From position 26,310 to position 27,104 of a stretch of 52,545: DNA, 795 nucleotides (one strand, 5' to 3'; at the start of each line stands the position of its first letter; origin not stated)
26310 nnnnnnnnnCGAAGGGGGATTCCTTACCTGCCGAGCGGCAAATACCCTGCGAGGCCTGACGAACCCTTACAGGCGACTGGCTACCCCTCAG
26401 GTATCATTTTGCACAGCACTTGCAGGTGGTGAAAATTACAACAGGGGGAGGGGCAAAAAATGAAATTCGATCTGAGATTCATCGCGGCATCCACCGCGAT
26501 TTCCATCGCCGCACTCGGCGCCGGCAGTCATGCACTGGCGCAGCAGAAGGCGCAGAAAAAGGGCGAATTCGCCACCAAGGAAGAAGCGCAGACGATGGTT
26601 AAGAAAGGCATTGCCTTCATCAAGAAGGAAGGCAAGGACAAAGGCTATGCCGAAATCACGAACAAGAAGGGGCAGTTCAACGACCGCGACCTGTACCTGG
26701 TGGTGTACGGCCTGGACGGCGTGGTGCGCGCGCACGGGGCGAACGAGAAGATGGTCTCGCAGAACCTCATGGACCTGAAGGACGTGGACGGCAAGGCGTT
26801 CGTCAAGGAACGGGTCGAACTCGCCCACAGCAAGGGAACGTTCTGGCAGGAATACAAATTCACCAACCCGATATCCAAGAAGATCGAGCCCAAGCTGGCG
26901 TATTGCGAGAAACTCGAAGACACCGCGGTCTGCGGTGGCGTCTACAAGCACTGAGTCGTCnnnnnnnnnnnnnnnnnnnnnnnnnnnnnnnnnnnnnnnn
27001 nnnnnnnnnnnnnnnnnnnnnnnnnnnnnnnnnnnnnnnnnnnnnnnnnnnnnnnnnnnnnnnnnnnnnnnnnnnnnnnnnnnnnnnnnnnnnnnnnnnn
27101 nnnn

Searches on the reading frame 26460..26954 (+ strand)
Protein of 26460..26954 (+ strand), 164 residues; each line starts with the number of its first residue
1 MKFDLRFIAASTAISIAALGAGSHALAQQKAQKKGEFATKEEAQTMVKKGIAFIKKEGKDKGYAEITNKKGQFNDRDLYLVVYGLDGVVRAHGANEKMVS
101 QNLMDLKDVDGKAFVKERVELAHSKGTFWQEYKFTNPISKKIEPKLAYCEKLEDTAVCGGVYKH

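Call 48: search_protein_families(library=pfam, proteins=[window:26460-26954:+], max_evalue=0.1)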
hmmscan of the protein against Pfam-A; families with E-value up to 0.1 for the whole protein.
window:26460-26954:+ (164 aa): 2 families
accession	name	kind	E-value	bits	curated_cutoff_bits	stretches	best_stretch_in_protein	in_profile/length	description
PF17200.10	sCache_2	-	5.8e-14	52.7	25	1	29-153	23-130/155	Single Cache domain 2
PF08269.17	dCache_2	-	8.1e-13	48.6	26.5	1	71-155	88-173/298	Cache domain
